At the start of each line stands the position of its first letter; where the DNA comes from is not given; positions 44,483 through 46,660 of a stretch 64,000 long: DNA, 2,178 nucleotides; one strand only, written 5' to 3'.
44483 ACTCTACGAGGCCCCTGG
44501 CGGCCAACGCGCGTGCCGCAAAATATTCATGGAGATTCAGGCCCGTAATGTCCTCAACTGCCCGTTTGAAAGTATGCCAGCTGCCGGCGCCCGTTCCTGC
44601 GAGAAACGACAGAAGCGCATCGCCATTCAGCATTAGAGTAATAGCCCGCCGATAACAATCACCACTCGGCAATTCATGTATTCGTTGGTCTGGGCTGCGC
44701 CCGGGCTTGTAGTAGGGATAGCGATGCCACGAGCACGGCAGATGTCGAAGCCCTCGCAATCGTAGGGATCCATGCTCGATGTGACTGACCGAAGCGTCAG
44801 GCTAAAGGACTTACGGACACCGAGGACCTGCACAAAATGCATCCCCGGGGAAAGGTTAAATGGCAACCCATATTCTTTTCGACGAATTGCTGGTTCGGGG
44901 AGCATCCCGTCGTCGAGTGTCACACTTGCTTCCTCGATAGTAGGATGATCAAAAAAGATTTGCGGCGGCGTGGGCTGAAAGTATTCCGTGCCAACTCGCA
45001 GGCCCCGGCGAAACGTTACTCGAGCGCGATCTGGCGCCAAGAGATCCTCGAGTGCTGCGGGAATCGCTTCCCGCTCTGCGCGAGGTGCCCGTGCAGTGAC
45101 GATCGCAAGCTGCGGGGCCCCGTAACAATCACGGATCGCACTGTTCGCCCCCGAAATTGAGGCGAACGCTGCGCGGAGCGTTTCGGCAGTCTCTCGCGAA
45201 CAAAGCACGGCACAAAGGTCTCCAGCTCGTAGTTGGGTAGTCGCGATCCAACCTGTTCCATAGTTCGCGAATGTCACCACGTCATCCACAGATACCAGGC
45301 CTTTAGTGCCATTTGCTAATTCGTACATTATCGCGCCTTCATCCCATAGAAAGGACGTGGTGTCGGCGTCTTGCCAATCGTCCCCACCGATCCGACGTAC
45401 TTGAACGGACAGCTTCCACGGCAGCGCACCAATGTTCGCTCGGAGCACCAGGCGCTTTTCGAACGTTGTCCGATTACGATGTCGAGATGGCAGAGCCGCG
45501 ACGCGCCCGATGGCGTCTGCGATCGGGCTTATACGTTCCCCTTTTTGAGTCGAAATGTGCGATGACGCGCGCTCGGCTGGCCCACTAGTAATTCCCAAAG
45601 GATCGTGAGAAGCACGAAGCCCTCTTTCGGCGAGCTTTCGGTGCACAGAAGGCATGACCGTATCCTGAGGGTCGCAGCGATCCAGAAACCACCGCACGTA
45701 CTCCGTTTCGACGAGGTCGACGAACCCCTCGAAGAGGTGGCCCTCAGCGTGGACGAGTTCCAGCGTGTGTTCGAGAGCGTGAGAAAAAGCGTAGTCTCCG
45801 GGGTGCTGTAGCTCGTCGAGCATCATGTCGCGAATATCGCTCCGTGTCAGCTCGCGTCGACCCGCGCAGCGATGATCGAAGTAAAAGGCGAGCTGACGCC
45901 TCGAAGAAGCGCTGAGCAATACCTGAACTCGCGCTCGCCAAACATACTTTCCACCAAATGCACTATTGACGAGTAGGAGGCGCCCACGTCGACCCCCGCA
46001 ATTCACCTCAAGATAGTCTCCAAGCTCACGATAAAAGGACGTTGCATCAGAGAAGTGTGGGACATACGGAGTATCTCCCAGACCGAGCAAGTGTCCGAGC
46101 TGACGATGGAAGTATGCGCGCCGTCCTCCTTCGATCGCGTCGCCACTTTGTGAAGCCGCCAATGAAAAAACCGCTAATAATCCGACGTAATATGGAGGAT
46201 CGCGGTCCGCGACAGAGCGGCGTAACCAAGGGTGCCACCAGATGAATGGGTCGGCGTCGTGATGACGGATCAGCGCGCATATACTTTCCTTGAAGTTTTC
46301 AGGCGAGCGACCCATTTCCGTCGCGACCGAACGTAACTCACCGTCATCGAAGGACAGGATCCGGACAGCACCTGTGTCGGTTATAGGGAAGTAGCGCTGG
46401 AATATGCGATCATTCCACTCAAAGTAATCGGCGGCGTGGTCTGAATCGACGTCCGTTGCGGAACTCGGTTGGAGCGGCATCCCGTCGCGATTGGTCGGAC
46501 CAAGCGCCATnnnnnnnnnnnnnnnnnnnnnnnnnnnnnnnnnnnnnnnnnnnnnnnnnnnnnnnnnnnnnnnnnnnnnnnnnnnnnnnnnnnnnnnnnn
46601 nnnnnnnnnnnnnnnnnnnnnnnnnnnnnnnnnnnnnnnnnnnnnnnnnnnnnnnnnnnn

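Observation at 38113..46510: Translationally coupled three-gene operon: two unrecognisable proteins plus a 1854-aa helicase-DUF1998 fusion (Druantia-like candidate system)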

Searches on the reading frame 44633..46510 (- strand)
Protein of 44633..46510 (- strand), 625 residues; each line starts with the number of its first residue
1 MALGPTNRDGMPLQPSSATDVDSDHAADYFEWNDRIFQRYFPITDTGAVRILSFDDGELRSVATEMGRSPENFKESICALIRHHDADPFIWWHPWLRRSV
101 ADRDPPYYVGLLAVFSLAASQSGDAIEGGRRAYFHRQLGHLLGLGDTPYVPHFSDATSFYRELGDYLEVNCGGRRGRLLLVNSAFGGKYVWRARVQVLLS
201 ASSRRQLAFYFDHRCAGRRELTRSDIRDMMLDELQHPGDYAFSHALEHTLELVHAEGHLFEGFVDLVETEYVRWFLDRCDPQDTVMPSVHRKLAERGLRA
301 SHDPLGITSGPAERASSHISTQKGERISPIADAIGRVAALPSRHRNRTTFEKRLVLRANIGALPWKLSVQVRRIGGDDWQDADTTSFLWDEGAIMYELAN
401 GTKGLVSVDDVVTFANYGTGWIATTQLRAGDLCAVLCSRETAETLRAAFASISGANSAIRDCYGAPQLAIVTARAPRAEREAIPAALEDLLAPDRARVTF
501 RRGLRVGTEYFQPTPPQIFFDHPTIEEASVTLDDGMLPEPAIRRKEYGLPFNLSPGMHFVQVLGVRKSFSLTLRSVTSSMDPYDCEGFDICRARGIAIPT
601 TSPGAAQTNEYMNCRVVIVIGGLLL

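Call 7: search_protein_families(library=padloc, proteins=[window:44633-46510:-], max_evalue=0.01)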
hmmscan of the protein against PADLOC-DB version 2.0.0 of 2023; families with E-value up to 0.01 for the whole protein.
window:44633-46510:- (625 aa): 5 families
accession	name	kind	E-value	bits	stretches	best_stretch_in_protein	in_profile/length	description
PDLC00021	DruF2|DruF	-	1.3e-13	48.4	2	28-274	2-244/676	Unknown function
PDLC00054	DruF4|DruF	-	2.1e-13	47.6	2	28-274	2-244/678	Unknown function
PDLC00023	DruF2|DruF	-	6.4e-12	42.4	1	26-213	6-201/1011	Unknown function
PDLC00016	DruF2|DruF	-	2.8e-06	23.6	1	19-211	15-216/1030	Unknown function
PDLC00052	DruF4|DruF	-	6.2e-05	19.3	1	24-137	5-120/692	Unknown function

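Call 8: search_protein_families(library=pfam, proteins=[window:44633-46510:-], max_evalue=0.1)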
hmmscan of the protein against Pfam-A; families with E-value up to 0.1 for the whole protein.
window:44633-46510:- (625 aa): 0 families

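Call 9: search_protein_families(library=ncbifam, proteins=[window:44633-46510:-], max_evalue=0.1)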
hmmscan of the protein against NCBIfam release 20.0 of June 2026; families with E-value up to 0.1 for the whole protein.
window:44633-46510:- (625 aa): 0 families

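Call 23: find_homologous_proteins(query=window:44633-46510:-)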
Query window:44633-46510:- (625 aa): 10 proteins with E <= 0.001 among 8000 candidates.
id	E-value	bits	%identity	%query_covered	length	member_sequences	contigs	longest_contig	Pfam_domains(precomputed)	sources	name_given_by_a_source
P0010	0.0e+0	1425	99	100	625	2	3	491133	-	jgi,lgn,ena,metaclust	jgi:hypothetical protein|metaclust:\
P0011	1.3e-280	951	69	97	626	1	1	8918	-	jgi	jgi:hypothetical protein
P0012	1.4e-256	871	63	98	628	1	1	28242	-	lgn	-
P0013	2.7e-244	831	60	98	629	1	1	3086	-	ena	-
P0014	8.2e-202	690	53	97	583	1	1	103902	-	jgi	jgi:hypothetical protein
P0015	7.6e-197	674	52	96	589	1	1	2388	-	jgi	jgi:hypothetical protein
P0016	1.2e-176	607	48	97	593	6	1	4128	-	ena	-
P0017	1.1e-139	485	44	90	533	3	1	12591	-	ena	-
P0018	7.2e-134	466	41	98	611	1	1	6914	-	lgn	-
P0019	3.6e-105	371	50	62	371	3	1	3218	-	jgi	jgi:hypothetical protein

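Call 27: find_homologous_proteins(query=A2)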
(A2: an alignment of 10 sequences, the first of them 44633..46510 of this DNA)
Query A2 (10 sequences) (625 aa, profile of the alignment): 11 proteins with E <= 0.001 among 8000 candidates.
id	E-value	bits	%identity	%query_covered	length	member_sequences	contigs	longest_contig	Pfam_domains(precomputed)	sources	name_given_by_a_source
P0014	0.0e+0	1025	53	97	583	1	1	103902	-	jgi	jgi:hypothetical protein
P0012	0.0e+0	1022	63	98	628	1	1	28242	-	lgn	-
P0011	0.0e+0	1022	69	97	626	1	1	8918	-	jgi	jgi:hypothetical protein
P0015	0.0e+0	1019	52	96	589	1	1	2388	-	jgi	jgi:hypothetical protein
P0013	0.0e+0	1016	60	98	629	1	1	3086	-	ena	-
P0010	0.0e+0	1010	99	100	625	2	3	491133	-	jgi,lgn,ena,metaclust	jgi:hypothetical protein|metaclust:\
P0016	6.5e-288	974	48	97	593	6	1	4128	-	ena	-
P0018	1.2e-264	897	41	98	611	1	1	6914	-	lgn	-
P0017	8.1e-248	842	44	90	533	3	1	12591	-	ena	-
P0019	1.4e-165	570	50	62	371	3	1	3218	-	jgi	jgi:hypothetical protein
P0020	2.0e-120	421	45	56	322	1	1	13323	-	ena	-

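Call 31: find_encoding_contigs(protein=P0014, flank=10000, max_places=2)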
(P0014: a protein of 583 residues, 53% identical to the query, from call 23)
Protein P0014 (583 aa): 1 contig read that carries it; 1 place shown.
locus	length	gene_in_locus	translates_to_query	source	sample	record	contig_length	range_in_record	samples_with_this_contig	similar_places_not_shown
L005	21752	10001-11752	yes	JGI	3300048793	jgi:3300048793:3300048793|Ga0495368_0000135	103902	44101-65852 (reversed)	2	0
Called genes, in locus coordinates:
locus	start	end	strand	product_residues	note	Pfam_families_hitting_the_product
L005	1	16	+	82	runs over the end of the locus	-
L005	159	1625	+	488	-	PF00196:GerE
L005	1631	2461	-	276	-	-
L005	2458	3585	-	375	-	PF01702:TGT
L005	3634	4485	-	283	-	PF00849:PseudoU_synth_2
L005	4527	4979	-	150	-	PF01252:Peptidase_A8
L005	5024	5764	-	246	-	PF02683:DsbD_TM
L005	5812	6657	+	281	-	PF01790:LGT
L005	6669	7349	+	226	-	PF01168:Ala_racemase_N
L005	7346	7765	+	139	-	PF04472:SepF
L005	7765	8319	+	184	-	PF05103:DivIVA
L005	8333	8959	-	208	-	PF02826:2-Hacid_dh_C (weak), PF03446:NAD_binding_2 (weak), PF03807:F420_oxidored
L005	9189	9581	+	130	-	PF01381:HTH_3, PF13443:HTH_26, PF13560:HTH_31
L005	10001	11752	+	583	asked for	-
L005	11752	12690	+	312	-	-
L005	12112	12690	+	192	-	-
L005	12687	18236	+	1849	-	PF00270:DEAD, PF27116:YjiV_N, PF00271:Helicase_C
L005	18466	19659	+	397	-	PF00145:DNA_methylase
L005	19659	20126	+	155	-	PF03852:Vsr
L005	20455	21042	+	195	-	PF06429:Flg_bbr_C (weak)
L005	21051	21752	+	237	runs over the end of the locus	PF00460:Flg_bb_rod, PF22692:LlgE_F_G_D1, PF06429:Flg_bbr_C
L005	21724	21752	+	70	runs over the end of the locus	-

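Call 33: find_encoding_contigs(protein=P0017, flank=10000, max_places=2)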
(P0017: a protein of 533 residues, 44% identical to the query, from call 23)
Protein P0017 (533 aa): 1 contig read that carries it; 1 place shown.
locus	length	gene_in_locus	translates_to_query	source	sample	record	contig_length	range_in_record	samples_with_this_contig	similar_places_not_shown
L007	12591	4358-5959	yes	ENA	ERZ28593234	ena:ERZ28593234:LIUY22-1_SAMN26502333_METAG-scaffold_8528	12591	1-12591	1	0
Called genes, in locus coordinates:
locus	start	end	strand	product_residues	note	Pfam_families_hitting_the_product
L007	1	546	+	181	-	?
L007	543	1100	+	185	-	-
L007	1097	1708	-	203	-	-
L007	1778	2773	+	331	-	PF00589:Phage_integrase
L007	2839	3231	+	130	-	-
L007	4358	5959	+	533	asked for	-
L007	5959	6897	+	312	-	-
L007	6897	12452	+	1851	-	PF00270:DEAD, PF27116:YjiV_N, PF00271:Helicase_C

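Call 34: find_encoding_contigs(protein=P0020, flank=10000, max_places=2)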
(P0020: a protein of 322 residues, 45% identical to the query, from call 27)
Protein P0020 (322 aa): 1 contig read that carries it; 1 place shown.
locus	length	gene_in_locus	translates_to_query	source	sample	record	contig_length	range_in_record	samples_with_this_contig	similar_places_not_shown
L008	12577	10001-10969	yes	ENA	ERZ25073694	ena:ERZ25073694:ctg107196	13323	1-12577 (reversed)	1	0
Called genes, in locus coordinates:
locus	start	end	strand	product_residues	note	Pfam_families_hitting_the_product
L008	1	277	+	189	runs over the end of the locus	-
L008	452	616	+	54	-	-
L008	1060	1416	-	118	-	-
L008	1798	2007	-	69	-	-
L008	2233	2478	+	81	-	-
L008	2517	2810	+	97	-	PF00145:DNA_methylase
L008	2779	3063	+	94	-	-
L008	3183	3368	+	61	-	-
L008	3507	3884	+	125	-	PF03852:Vsr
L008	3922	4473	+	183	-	-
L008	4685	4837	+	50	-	-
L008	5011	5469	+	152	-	-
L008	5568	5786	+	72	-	-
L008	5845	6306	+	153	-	-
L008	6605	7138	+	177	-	-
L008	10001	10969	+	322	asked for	-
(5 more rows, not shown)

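Call 42: search_protein_families(library=padloc, proteins=[L005:18466-19659:+, L005:10001-11752:+, L005:11752-12690:+], max_evalue=0.001)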
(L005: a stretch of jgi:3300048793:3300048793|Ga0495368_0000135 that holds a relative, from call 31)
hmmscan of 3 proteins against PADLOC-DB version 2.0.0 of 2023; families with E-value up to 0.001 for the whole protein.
L005:18466-19659:+ (397 aa): 56 families (the best 25 are shown)
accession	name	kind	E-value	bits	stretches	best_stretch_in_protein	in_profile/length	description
PDLC03324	MTase_II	-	9.9e-110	365.1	1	18-387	5-385/408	Type II methyltransferase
PDLC03272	MTase_II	-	2.8e-48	163.1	2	6-182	62-239/407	Type II methyltransferase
PDLC03378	MTase_II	-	4.3e-38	129.5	2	18-182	2-171/344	Type II methyltransferase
PDLC00026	DruM2|DruM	-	7.2e-33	112.5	1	18-188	4-177/336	DNA cytosine methylase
PDLC00027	DruM2|DruM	-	4.1e-32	109.9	1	13-179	6-172/361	DNA cytosine methylase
PDLC03234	MTase_II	-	1.3e-28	98.3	1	19-183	5-179/375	Type II methyltransferase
PDLC03326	MTase_II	-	3.3e-28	97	1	20-180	6-177/412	Type II methyltransferase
PDLC00033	DruM2|DruM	-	5e-28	96.4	1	14-180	17-192/368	DNA cytosine methylase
PDLC00031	DruM2|DruM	-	1.5e-27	94.6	1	13-180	6-173/361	DNA cytosine methylase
PDLC00029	DruM2|DruM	-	9.8e-22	75.7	1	20-182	6-169/329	DNA cytosine methylase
PDLC03307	MTase_II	-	1.5e-20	71.8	1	19-131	1-114/382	Type II methyltransferase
PDLC02648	DrmMII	-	9e-20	68.9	2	109-182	149-229/468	DrmMII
PDLC03242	MTase_II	-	2.7e-19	67.4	1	22-176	104-258/409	Type II methyltransferase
PDLC00030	DruM2|DruM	-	2.9e-19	67.5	1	83-179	89-185/380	DNA cytosine methylase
PDLC03217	MTase_II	-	1.6e-18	64.5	1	18-181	21-187/703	Type II methyltransferase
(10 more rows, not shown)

L005:10001-11752:+ (583 aa): 5 families
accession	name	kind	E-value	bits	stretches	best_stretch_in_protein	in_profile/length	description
PDLC00023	DruF2|DruF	-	1.6e-10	37.7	1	14-213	7-215/1011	Unknown function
PDLC00054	DruF4|DruF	-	3e-08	30.6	1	15-263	2-245/678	Unknown function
PDLC00016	DruF2|DruF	-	3e-06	23.5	1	14-217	22-236/1030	Unknown function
PDLC00021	DruF2|DruF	-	1e-05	22.4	1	92-480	81-468/676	Unknown function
PDLC00052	DruF4|DruF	-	7.3e-05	19.1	1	14-129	8-125/692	Unknown function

L005:11752-12690:+ (312 aa): 1 family
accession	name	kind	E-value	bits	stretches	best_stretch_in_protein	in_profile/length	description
PDLC00057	DruL4|DruL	-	6.8e-07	26.9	0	241-300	247-302/309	Unknown function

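Call 46: find_related_loci(query=A2, collection=genome_contigs, flank=10000)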
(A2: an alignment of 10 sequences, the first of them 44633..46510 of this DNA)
Query A2 (625 aa) in genome_contigs; peptide patterns used: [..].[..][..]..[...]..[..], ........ (x = any residue, [..] = any of these).
20 stretches matched a pattern, but none encodes a relative of the query by tblastn (E <= 1e-3).

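Call 52: predict_structure(alignment_id=A2)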
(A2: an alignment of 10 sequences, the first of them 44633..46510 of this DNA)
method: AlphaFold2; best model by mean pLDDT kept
length: 625 residues; sequences in the alignment: 10
mean_pLDDT: 56.9   pTM: 0.35
mean pLDDT of the five models: 56.9, 55.3, 54.5, 45.4, 44.7
residues with pLDDT >= 90: 0; 70-90: 207; 50-70: 187; < 50: 231
segments of 3 or more residues with pLDDT < 50: 1-22, 42-50, 123-132, 147-158, 171-202, 279-348, 360-362, 502-514, 573-625
pLDDT, mean of each block of 10 residues (from residue 1): 36 33 71 79 42 68 85 84 68 70 68 68 39 58 57 40 51 39 37 44 61 64 79 65 59 62 66 59 26 23 27 27 32 33 36 69 69 67 75 77 73 74 71 83 88 81 80 75 76 54 37 54 67 82 67 66 63 40 25 31 26 23 22
secondary structure, 60 per line:
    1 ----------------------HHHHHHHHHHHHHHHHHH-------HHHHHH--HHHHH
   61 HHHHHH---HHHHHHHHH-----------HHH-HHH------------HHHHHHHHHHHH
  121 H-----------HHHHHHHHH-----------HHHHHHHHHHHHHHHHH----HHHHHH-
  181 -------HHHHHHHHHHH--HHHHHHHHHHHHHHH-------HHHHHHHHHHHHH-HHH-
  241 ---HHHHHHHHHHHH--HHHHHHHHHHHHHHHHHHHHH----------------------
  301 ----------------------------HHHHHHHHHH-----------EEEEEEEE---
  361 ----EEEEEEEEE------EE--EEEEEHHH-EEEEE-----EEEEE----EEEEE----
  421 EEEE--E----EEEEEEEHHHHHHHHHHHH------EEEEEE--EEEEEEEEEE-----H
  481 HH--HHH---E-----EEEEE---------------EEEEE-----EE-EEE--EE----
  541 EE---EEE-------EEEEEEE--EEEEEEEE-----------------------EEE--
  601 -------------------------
elements in order: H23-40 H48-53 H56-66 H70-78 H109-121 H133-141 H153-169 H174-179 H188-198 H201-215 H223-235 H244-255 H258-278 H329-338 E350-357 E365-373 E384-388 E393-397 E403-407 E412-416 E421-424 E432-438 H439-450 E457-462 E465-474 E497-501 E517-521 E530-532 E546-548 E556-562 E565-572 E596-598

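Call 58: fold_search(model_id=the predicted structure, library=pdb)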
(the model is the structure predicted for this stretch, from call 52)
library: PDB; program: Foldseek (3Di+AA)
matches with E <= 10: 333; with E <= 0.001: 0
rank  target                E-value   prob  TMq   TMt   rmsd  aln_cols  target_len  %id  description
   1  3orj                  9.3e-03  0.89  0.11  0.15  12.1       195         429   10  Crystal structure of a sugar-binding protein (BACOVA_04391) from Bacteroides ovatus at 2.16 A resolution (released 2010-10-13)
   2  4p2y_A                6.9e-02  0.11  0.09  0.15  28.4       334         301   11  Crystal structure of the human RAGE ectodomain (fragment VC1C2) in complex with mouse S100A6 (released 2015-03-11)
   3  6e57_A                7.6e-02  0.16  0.10  0.14  18.6       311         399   10  Bacteroides ovatus mixed-linkage glucan utilization locus (MLGUL) SGBP-B in complex with mixed-linkage heptasaccharide (released 2019-05-29)
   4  6bom_D                1.1e-01  0.12  0.09  0.11  17.7       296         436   13  Crystal structure of mutant 2-methylcitrate synthase mcsAG306A from Aspergillus fumigatus. (released 2018-11-28)
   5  6e57_D                1.6e-01  0.14  0.10  0.15  18.9       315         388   10  Bacteroides ovatus mixed-linkage glucan utilization locus (MLGUL) SGBP-B in complex with mixed-linkage heptasaccharide (released 2019-05-29)
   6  9a18_A                1.6e-01  0.10  0.09  0.13  22.2       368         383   12  Integrative model of full-length RAGE in complex with S100B (released 2021-04-23)
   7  5c5b_D                2.5e-01  0.04  0.06  0.08  37.5       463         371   10  Crystal Structure of Human APPL BAR-PH Heterodimer (released 2016-06-22)
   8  7s8u                  3.4e-01  0.02  0.07  0.07  27.4       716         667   10  Cryo-EM structure of a mammalian peptide transporter (PepT1/slc15a1) in nanodisc (released 2022-07-20)
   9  9rcu_A                3.5e-01  0.08  0.08  0.15  25.4       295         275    6  Cardioderma bat coronavirus 2B receptor binding domain in complex with human CEACAM6 (released 2026-04-08)
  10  5nok_A                3.7e-01  0.08  0.08  0.08  17.2       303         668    9  Polysaccharide Lyase BACCELL_00875 (released 2017-06-28)
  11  5no8_A                3.9e-01  0.08  0.09  0.08  17.4       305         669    9  Polysaccharide Lyase BACCELL_00875 (released 2017-06-28)
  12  4ybh_A                3.9e-01  0.06  0.08  0.14  28.5       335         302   11  Crystal structure of the human RAGE ectodomain (VC1C2 fragment) in complex with human S100A6 (released 2016-03-02)
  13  6neu_A                4.1e-01  0.08  0.05  0.07  17.7       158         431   11  FAD-dependent monooxygenase TropB from T. stipitatus R206Q variant (released 2019-08-14)
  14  6e57_B                4.6e-01  0.08  0.09  0.14  18.4       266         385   10  Bacteroides ovatus mixed-linkage glucan utilization locus (MLGUL) SGBP-B in complex with mixed-linkage heptasaccharide (released 2019-05-29)
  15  2z2o_D                4.8e-01  0.05  0.07  0.11  15.8       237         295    8  Crystal Structure of apo virginiamycin B lyase from Staphylococcus aureus (released 2007-06-19)
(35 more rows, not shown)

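Call 61: search_solved_structures(query=A2, max_evalue=1)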
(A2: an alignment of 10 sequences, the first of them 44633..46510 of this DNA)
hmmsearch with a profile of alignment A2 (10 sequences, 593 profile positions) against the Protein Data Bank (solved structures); distinct sequences matched with E-value up to 1: 1.
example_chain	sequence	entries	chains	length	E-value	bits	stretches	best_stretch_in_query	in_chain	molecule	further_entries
6qlg_C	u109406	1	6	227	0.25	12.7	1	348-417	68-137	Flavin prenyltransferase PAD1, mitochondrial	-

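Call 93: search_protein_families(library=phrogs, proteins=[window:44633-46510:-], max_evalue=0.01)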
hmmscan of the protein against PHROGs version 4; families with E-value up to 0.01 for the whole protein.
window:44633-46510:- (625 aa): 0 families
